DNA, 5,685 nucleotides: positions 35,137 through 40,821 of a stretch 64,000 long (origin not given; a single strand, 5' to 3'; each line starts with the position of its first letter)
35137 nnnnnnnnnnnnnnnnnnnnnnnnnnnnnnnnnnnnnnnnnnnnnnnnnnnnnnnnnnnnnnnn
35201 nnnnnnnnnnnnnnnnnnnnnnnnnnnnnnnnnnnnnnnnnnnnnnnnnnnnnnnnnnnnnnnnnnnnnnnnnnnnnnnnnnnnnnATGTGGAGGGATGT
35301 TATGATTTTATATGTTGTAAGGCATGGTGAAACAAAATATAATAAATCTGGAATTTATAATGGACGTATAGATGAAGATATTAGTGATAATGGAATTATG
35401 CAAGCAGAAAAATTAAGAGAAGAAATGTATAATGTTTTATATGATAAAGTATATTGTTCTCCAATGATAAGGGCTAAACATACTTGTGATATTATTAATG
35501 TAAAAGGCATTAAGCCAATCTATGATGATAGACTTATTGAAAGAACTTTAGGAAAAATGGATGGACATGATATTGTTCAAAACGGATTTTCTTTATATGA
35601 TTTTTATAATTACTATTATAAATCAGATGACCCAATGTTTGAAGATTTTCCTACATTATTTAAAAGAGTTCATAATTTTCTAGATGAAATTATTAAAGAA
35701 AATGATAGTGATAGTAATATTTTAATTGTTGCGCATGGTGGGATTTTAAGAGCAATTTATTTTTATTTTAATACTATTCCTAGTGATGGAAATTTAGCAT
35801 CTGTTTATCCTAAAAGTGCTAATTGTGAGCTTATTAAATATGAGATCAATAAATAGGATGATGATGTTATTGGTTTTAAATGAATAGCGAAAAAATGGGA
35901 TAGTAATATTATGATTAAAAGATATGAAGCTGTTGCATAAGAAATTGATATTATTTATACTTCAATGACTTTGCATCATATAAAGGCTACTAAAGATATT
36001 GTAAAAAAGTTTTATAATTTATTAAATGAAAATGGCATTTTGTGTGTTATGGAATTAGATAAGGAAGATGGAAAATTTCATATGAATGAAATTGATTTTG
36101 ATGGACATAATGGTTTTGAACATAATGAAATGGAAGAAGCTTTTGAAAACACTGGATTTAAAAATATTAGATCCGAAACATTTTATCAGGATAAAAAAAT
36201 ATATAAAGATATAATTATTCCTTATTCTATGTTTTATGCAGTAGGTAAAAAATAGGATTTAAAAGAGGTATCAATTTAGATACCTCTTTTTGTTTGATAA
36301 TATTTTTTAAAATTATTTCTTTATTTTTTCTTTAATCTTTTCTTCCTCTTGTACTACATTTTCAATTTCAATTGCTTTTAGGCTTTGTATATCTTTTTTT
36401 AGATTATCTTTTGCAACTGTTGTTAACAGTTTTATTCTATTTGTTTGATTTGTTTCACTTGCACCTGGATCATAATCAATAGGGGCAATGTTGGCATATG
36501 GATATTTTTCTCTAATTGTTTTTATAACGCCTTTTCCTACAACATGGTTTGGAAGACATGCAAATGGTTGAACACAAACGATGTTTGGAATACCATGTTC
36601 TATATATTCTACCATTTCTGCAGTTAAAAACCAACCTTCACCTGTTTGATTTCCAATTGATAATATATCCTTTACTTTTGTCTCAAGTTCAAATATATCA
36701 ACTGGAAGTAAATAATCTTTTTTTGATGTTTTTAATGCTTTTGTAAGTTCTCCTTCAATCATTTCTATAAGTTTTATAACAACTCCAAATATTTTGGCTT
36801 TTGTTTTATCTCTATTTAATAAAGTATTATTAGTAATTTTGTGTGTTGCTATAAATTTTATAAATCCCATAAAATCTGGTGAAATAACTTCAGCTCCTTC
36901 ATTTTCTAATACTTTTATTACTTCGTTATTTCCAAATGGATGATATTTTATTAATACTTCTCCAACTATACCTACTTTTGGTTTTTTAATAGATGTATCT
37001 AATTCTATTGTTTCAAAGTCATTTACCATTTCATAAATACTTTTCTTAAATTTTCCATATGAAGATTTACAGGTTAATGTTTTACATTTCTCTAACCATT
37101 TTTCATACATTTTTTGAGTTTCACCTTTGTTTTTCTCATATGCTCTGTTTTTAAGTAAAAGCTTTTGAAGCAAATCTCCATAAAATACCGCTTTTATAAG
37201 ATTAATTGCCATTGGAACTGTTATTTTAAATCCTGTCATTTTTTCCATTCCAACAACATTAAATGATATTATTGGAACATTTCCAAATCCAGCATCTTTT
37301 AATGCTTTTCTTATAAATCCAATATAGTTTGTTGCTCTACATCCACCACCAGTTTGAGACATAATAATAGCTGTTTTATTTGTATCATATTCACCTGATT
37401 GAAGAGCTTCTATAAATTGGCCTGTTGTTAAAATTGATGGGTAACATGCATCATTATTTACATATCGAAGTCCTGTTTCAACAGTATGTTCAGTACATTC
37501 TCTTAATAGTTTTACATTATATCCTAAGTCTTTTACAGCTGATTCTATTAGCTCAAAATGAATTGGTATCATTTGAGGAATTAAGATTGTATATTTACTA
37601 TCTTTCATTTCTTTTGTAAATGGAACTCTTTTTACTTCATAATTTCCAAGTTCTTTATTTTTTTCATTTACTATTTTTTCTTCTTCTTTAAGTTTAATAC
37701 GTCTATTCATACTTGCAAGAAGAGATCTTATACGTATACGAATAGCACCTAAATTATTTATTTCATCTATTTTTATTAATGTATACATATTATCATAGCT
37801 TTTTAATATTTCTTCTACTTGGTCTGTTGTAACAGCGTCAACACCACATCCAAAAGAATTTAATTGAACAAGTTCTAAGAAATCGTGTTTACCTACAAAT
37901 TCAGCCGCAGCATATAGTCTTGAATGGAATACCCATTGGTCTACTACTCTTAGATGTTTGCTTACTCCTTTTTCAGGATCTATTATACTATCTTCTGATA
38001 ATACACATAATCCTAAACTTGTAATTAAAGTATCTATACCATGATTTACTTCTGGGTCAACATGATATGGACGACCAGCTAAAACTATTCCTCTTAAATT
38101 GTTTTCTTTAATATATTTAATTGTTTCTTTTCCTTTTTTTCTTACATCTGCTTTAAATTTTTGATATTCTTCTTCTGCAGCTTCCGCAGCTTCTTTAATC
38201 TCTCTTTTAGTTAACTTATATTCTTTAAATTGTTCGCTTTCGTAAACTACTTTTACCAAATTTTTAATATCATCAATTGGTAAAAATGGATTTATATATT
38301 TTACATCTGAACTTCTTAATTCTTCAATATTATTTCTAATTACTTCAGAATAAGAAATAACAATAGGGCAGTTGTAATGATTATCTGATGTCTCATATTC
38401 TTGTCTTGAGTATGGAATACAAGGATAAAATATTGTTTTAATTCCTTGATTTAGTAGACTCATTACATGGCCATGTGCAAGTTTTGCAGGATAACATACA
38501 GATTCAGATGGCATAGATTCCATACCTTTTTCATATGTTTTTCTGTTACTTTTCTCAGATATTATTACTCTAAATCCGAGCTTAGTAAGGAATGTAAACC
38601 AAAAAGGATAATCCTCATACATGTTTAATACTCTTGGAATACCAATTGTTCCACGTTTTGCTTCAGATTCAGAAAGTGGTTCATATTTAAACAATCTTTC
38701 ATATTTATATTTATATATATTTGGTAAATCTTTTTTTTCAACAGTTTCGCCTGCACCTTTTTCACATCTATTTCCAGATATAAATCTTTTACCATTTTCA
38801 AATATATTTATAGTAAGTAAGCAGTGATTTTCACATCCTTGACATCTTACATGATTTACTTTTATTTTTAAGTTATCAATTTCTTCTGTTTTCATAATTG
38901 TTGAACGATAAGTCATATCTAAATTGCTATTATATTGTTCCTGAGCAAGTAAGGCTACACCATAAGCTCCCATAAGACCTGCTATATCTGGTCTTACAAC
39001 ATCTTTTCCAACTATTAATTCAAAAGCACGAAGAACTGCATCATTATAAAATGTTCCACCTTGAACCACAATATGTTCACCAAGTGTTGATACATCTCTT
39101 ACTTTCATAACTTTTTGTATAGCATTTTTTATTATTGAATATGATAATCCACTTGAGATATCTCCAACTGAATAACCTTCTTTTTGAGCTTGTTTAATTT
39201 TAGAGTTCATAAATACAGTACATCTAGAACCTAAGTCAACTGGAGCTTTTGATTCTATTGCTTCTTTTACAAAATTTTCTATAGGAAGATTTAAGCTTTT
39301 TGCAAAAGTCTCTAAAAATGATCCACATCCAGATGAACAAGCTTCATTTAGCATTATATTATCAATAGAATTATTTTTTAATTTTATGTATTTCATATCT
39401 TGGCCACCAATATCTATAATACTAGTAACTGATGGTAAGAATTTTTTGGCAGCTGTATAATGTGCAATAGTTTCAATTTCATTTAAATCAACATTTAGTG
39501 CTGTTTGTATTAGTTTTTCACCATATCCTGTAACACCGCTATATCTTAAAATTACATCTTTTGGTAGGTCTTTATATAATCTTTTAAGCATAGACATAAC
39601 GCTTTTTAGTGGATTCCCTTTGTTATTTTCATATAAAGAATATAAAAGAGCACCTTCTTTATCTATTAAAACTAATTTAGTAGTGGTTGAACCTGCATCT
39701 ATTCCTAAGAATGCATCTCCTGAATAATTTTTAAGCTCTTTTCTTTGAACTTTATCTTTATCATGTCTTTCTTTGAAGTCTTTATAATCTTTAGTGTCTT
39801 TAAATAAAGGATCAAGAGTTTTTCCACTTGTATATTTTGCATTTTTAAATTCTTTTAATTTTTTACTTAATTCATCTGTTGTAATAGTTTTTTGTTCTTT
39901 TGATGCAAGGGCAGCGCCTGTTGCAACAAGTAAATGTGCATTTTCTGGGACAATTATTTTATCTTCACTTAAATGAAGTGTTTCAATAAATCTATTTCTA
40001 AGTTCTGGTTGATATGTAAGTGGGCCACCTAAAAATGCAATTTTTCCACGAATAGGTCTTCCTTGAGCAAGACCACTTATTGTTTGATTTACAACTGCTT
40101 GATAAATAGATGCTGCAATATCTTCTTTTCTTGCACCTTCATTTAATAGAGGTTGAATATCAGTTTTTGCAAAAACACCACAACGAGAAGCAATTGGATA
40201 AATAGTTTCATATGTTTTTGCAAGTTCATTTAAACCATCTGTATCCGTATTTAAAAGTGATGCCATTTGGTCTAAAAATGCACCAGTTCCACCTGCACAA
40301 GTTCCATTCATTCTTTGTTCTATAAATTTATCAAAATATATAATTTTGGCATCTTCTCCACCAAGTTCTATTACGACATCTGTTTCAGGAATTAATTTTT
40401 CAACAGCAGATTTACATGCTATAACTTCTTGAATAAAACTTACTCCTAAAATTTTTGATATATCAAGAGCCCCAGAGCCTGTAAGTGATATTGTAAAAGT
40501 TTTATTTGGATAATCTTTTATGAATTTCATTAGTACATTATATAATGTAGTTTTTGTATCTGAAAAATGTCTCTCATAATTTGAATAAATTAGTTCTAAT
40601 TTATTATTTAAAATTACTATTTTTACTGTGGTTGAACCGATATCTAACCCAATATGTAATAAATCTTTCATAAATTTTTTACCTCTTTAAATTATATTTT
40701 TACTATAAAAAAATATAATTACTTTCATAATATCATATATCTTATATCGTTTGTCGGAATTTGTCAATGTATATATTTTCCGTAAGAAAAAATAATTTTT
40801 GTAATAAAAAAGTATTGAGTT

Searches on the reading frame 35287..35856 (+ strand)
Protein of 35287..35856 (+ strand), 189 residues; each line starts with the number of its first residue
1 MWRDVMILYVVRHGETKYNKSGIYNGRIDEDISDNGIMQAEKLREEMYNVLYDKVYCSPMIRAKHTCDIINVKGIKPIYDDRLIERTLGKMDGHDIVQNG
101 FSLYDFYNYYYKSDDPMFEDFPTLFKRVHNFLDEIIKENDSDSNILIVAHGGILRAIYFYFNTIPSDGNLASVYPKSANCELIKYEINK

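Call 9: search_protein_families(library=pfam, proteins=[window:35287-35856:+])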
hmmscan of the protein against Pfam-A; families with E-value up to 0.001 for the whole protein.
window:35287-35856:+ (189 aa): 1 family
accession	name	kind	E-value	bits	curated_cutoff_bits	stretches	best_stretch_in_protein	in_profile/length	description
PF00300.27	His_Phos_1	-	1.1e-34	120.2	21.7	1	8-168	1-165/194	Histidine phosphatase superfamily (branch 1)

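Call 32: find_encoding_contigs(protein=window:35287-35856:+, flank=7000, max_places=10)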
Protein window:35287-35856:+ (189 aa): 1 contig read that carries it; 1 place shown.
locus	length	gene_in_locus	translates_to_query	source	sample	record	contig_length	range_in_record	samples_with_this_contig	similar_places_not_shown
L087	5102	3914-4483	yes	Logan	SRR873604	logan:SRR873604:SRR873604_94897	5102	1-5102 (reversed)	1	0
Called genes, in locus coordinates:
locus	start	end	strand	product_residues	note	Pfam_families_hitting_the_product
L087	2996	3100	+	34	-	-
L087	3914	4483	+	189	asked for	PF00300:His_Phos_1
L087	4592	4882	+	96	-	-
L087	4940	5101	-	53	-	?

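Call 33: find_encoding_contigs(protein=window:35302-35856:+, flank=7000, max_places=10)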
Protein window:35302-35856:+ (184 aa): 24 contigs read that carry it; 7 places shown.
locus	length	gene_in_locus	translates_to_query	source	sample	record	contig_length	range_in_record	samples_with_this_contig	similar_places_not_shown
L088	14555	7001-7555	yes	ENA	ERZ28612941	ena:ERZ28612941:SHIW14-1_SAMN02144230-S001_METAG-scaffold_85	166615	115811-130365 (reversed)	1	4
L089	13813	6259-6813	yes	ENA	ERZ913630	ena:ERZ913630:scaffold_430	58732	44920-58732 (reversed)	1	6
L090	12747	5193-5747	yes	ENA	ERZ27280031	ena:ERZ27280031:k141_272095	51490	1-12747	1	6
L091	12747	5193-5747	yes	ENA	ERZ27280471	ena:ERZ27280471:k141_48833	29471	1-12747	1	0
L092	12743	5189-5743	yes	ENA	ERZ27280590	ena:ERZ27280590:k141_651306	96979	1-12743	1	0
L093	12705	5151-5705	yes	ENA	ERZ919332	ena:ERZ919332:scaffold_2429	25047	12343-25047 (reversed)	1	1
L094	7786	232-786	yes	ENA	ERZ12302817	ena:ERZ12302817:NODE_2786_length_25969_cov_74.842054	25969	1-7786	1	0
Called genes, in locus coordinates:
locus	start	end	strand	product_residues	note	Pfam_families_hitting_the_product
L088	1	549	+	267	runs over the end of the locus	PF00142:Fer4_NifH, PF01656:CbiA, PF02374:ArsA_ATPase (weak), PF06564:CBP_BcsQ, PF09140:MipZ, PF10609:ParA, PF13614:AAA_31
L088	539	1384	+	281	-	PF02195:ParB_N, PF17762:HTH_ParB, PF01381:HTH_3 (weak), PF23552:ParB_C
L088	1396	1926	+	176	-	PF14584:DUF4446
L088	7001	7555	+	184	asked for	PF00300:His_Phos_1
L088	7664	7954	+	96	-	-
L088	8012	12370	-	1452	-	PF01869:BcrAD_BadFG, PF09989:DUF2229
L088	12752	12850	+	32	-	-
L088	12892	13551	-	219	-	PF03006:HlyIII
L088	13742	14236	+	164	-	PF10646:Germane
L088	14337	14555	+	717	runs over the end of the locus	PF09371:Tex_N, PF22706:Tex_central_region, PF16921:Tex_YqgF, PF14639:YqgF, PF14635:HHH_7, PF12836:HHH_3, PF17674:HHH_9, PF00575:S1, +1 more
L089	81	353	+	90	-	PF01527:HTH_Tnp_1, PF13518:HTH_28 (weak)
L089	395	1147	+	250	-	PF13276:HTH_21, PF00665:rve, PF13683:rve_3, PF13333:rve_2 (weak)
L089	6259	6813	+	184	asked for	PF00300:His_Phos_1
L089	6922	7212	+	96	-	-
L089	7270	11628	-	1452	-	PF01869:BcrAD_BadFG, PF09989:DUF2229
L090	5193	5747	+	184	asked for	PF00300:His_Phos_1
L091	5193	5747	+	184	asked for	PF00300:His_Phos_1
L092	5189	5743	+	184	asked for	PF00300:His_Phos_1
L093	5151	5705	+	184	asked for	PF00300:His_Phos_1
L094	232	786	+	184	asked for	PF00300:His_Phos_1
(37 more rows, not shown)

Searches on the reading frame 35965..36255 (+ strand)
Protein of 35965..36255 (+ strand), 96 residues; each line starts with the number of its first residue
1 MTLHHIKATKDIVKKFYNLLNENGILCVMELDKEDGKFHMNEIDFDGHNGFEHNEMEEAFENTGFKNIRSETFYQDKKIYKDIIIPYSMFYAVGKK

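Call 9: search_protein_families(library=pfam, proteins=[window:35965-36255:+])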
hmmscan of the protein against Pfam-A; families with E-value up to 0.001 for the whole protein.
window:35965-36255:+ (96 aa): 1 family
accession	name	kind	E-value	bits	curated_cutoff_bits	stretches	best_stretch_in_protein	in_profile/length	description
PF13489.12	Methyltransf_23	-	0.0004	20.6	27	1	1-68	89-162/164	Methyltransferase domain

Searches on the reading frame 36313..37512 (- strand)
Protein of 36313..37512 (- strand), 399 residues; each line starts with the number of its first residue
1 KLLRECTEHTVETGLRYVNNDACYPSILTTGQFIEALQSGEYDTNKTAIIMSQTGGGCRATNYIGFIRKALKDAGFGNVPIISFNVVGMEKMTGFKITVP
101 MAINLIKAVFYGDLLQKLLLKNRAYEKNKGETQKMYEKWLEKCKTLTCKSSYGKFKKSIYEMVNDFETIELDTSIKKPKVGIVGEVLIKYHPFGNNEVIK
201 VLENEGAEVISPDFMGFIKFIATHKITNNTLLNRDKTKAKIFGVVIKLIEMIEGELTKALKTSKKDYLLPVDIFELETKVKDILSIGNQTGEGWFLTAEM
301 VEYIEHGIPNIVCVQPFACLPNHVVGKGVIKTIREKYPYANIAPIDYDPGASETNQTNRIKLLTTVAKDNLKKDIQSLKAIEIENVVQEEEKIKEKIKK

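Call 43: find_related_loci(query=window:36313-37512:-, collection=metagenome_contigs, flank=10000)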
Query window:36313-37512:- (399 aa) in metagenome_contigs; peptide patterns used: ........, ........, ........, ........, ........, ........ (x = any residue, [..] = any of these).
600 stretches matched a pattern (row limit reached: there are more); 576 encode a relative of the query (tblastn E <= 1e-3); the best 80 are kept; 80 distinct loci.
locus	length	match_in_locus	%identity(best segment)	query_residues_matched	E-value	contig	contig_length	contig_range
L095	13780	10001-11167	80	1-389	0e+0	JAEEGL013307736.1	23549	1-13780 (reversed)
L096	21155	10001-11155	78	1-385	0e+0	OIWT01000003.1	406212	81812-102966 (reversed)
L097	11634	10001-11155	78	1-385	0e+0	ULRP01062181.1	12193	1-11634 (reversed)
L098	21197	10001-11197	74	1-398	0e+0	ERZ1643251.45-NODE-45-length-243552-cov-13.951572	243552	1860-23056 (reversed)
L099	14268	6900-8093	75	2-399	0e+0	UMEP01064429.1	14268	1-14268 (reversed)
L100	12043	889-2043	77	1-385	0e+0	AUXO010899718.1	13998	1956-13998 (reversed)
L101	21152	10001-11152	76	2-385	0e+0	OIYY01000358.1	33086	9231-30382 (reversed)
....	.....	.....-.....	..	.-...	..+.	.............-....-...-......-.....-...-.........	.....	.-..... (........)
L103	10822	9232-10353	79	1-374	0e+0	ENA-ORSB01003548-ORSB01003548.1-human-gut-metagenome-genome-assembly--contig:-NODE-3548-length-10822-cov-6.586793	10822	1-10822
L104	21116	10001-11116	79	1-372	0e+0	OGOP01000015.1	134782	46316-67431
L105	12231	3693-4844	78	2-385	0e+0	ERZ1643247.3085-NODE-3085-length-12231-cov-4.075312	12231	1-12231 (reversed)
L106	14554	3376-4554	74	1-392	0e+0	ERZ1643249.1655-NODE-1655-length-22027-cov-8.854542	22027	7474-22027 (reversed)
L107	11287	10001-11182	75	1-393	0e+0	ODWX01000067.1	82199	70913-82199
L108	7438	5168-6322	75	1-385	0e+0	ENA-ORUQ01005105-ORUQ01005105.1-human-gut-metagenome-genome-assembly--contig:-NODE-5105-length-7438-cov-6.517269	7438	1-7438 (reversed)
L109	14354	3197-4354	75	1-386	0e+0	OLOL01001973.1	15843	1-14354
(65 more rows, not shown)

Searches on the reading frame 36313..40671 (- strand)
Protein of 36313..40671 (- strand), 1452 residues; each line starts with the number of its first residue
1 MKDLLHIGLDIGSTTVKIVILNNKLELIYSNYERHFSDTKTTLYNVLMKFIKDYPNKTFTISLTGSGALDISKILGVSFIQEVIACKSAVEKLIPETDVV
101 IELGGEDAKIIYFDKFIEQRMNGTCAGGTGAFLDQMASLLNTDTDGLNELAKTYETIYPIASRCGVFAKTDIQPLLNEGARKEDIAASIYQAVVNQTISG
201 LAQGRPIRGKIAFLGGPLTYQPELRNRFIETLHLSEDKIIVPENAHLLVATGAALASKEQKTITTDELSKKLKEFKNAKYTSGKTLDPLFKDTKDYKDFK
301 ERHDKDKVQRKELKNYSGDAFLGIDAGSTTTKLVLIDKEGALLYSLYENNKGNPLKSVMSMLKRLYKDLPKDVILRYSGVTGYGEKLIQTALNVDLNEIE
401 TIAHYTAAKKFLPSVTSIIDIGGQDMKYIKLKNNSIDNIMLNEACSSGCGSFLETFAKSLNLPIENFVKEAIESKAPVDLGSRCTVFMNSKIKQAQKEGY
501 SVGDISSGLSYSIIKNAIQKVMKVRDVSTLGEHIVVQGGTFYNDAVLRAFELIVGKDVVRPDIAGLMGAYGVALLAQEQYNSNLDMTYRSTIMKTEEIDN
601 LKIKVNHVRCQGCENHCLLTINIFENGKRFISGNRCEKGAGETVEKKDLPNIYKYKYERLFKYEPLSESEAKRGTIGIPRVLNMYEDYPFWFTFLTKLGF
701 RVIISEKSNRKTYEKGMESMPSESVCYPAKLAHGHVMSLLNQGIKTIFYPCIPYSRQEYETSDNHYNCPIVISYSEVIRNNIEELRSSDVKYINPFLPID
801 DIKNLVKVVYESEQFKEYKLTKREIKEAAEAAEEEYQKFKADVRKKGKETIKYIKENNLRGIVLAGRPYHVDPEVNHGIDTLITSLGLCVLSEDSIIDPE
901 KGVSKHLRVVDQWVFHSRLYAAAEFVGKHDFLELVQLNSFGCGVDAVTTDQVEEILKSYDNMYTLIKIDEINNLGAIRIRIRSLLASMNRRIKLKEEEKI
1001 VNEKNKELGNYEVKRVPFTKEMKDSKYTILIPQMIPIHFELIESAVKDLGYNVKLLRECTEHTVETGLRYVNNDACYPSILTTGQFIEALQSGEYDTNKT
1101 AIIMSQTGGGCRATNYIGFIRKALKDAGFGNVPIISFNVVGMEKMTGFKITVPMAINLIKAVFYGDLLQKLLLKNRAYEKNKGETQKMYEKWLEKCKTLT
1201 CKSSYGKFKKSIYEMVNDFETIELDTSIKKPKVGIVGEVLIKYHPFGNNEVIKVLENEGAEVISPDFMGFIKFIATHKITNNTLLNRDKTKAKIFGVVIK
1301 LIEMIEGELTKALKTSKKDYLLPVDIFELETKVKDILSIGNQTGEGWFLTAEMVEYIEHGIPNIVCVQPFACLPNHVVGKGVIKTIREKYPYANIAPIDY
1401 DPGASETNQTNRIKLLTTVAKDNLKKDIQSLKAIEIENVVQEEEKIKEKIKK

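Call 9: search_protein_families(library=pfam, proteins=[window:36313-40671:-])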
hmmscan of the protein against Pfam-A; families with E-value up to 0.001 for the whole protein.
window:36313-40671:- (1452 aa): 4 families
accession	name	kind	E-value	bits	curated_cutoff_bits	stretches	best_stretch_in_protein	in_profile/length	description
PF09989.15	DUF2229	-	1.8e-93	312.6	29.4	1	675-896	1-218/218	CoA enzyme activase uncharacterised domain (DUF2229)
PF01869.26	BcrAD_BadFG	-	4e-57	194.2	31.5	2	322-576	1-271/271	BadF/BadG/BcrA/BcrD ATPase family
PF00480.26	ROK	-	0.00012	22.1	22.9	0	7-68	2-67/294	ROK family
PF00370.27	FGGY_N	-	0.00044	20.4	28.8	0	6-40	2-36/245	FGGY family of carbohydrate kinases, N-terminal domain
